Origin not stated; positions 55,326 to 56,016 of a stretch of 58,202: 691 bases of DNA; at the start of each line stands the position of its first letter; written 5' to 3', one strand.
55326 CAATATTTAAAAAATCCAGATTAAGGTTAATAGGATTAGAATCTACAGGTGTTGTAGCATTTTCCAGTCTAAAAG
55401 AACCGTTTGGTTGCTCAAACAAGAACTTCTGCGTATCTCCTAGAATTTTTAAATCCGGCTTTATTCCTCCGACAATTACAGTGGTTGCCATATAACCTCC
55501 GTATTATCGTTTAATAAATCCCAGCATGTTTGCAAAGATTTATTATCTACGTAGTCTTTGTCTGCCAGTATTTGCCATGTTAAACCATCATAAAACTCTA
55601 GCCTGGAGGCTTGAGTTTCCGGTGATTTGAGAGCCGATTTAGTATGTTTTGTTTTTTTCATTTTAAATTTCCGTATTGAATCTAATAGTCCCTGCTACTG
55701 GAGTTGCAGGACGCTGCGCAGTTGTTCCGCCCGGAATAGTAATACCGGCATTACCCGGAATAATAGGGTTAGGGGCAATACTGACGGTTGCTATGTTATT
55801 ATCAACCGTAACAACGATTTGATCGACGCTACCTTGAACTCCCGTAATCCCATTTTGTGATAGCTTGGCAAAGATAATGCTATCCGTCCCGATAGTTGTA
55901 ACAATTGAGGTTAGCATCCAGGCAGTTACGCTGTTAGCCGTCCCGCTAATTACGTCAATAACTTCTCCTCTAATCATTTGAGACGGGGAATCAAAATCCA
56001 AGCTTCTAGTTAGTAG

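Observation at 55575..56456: A conserved tail-fibre motif is split exactly at two consecutive gene boundaries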

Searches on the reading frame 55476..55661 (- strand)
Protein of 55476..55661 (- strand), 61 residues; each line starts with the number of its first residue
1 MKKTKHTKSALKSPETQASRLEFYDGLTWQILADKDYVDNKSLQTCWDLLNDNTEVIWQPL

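Call 3: search_protein_families(library=pfam, proteins=[window:55476-55661:-], max_evalue=0.1)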
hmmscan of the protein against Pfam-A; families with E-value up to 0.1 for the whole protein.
window:55476-55661:- (61 aa): 0 families

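Call 7: search_protein_families(library=phrogs, proteins=[window:55476-55661:-], max_evalue=0.01)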
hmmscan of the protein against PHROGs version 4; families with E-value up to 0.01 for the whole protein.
window:55476-55661:- (61 aa): 0 families

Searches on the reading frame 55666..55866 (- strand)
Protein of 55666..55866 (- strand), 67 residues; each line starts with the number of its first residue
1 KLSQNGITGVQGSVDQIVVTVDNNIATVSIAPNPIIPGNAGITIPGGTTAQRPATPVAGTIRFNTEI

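Call 49: search_protein_representatives(protein=window:55666-55866:-)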
Query: 67 residues. Proteins with E-value up to 0.001 (for the whole library): 770; up to 1e-10: 98; up to 1e-30: 5. The best 150 are listed.
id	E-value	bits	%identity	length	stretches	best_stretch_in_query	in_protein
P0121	8.6e-56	199.1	47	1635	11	28-66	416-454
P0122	1.7e-41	154.2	43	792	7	16-65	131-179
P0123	3.3e-36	137.5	43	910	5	10-66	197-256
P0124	1.9e-34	132.0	45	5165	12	33-66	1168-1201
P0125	2.4e-33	128.5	50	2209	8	25-66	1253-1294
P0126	1.0e-29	117.1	47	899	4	7-65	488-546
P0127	5.5e-28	111.6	49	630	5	34-67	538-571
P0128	8.8e-28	111.0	45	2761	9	10-66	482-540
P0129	1.4e-25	104.1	47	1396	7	37-65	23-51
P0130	2.9e-24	99.9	48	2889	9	29-65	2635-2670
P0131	3.2e-23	96.7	41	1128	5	11-65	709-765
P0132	7.4e-23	95.5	48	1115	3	6-66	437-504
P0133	1.2e-22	94.9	46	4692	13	38-66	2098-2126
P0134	1.3e-20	88.4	50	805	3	25-66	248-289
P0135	1.2e-19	85.4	47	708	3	9-65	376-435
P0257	2.3e-09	53.1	40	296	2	5-65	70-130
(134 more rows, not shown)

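Call 58: find_homologous_proteins(query=P0257, max_evalue=1e-8)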
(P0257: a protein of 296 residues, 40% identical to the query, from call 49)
Query P0257 (296 aa): 13 proteins with E <= 1e-8 among 3035 candidates.
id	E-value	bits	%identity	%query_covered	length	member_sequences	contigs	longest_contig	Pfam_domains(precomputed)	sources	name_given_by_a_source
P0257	1.8e-185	633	100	100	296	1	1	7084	-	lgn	-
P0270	4.6e-149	514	81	98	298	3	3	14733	-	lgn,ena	-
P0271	9.2e-53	198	43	100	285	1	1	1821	-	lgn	-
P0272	1.6e-41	161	38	100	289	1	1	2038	-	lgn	-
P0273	6.6e-35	139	42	79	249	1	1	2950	-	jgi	jgi:hypothetical protein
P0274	9.1e-32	129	40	79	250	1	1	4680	-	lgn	-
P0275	2.4e-28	118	44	69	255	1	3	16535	-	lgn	-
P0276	3.2e-27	114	48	47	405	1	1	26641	-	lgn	-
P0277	4.9e-23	100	33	58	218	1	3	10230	-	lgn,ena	-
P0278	4.2e-20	91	36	65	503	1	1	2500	-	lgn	-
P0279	2.0e-11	62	44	38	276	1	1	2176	-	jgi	-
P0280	7.9e-11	60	39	49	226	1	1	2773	-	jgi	-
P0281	6.4e-10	57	37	54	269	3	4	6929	-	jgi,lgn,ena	jgi:hypothetical protein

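Call 66: predict_structure(alignment_id=A3)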
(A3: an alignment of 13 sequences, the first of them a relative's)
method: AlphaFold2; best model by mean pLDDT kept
length: 296 residues; sequences in the alignment: 13
mean_pLDDT: 75.0   pTM: 0.54
mean pLDDT of the five models: 75.0, 72.1, 70.5, 70.5, 69.2
residues with pLDDT >= 90: 80; 70-90: 121; 50-70: 30; < 50: 65
segments of 3 or more residues with pLDDT < 50: 1-28, 74-106
pLDDT, mean of each block of 10 residues (from residue 1): 35 40 45 77 80 83 85 50 45 45 51 83 79 81 73 85 90 92 94 89 85 80 97 82 92 93 93 75 66 88
secondary structure, 60 per line:
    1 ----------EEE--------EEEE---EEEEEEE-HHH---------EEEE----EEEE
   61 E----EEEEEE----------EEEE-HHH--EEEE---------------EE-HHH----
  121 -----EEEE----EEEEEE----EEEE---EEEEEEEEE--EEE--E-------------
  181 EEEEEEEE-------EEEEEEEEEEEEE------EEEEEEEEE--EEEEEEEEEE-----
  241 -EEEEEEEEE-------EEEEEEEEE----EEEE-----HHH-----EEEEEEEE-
elements in order: E11-13 E22-25 E29-35 E49-52 E57-61 E66-71 E82-85 E92-95 E126-129 E134-139 E144-147 E151-159 E162-164 E181-188 E196-208 E215-223 E226-235 E242-250 E258-266 E271-274 E288-295

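Call 69: fold_search(model_id=the predicted structure, library=pdb)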
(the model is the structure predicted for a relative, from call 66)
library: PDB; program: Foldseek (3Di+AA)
matches with E <= 10: 1874; with E <= 0.001: 86
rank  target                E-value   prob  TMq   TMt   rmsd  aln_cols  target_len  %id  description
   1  4jdo_A                7.6e-10  1.00  0.39  0.53  13.7       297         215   14  Secreted chlamydial protein pgp3, coiled-coil deletion (released 2013-06-05)
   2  4jdo_D                8.1e-10  1.00  0.42  0.57  12.3       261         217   17  Secreted chlamydial protein pgp3, coiled-coil deletion (released 2013-06-05)
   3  4jdo_B                4.3e-09  1.00  0.43  0.57  12.2       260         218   17  Secreted chlamydial protein pgp3, coiled-coil deletion (released 2013-06-05)
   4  4jdo_E                5.4e-09  1.00  0.41  0.55  12.1       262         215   16  Secreted chlamydial protein pgp3, coiled-coil deletion (released 2013-06-05)
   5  6gjt_A                9.1e-09  1.00  0.40  0.64   3.4       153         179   20  Chlamydia protein Pgp3 studied at high resolution in a new crystal form (released 2018-07-25)
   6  4jdo_C                9.1e-09  1.00  0.42  0.56  11.2       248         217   17  Secreted chlamydial protein pgp3, coiled-coil deletion (released 2013-06-05)
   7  6gjt_F                9.6e-09  1.00  0.41  0.67   2.6       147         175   20  Chlamydia protein Pgp3 studied at high resolution in a new crystal form (released 2018-07-25)
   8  4jdm_C                1.1e-08  1.00  0.41  0.45   3.0       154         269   21  Secreted Chlamydial Protein PGP3, full-length (released 2013-06-05)
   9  4jdo_H                1.1e-08  1.00  0.41  0.55  12.1       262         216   18  Secreted chlamydial protein pgp3, coiled-coil deletion (released 2013-06-05)
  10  6gjt_C                1.2e-08  1.00  0.41  0.69   2.6       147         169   20  Chlamydia protein Pgp3 studied at high resolution in a new crystal form (released 2018-07-25)
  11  6gjt_D                1.2e-08  1.00  0.39  0.63   3.0       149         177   21  Chlamydia protein Pgp3 studied at high resolution in a new crystal form (released 2018-07-25)
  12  6gjt_B                1.7e-08  1.00  0.41  0.66   2.7       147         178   20  Chlamydia protein Pgp3 studied at high resolution in a new crystal form (released 2018-07-25)
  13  4jdn_C                2.0e-08  1.00  0.40  0.76   2.9       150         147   21  Secreted Chlamydial Protein PGP3, C-terminal Domain (released 2013-06-05)
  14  4jdn_B                2.0e-08  1.00  0.39  0.77   3.0       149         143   21  Secreted Chlamydial Protein PGP3, C-terminal Domain (released 2013-06-05)
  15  6gjt_E                2.2e-08  1.00  0.41  0.65   2.6       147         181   20  Chlamydia protein Pgp3 studied at high resolution in a new crystal form (released 2018-07-25)
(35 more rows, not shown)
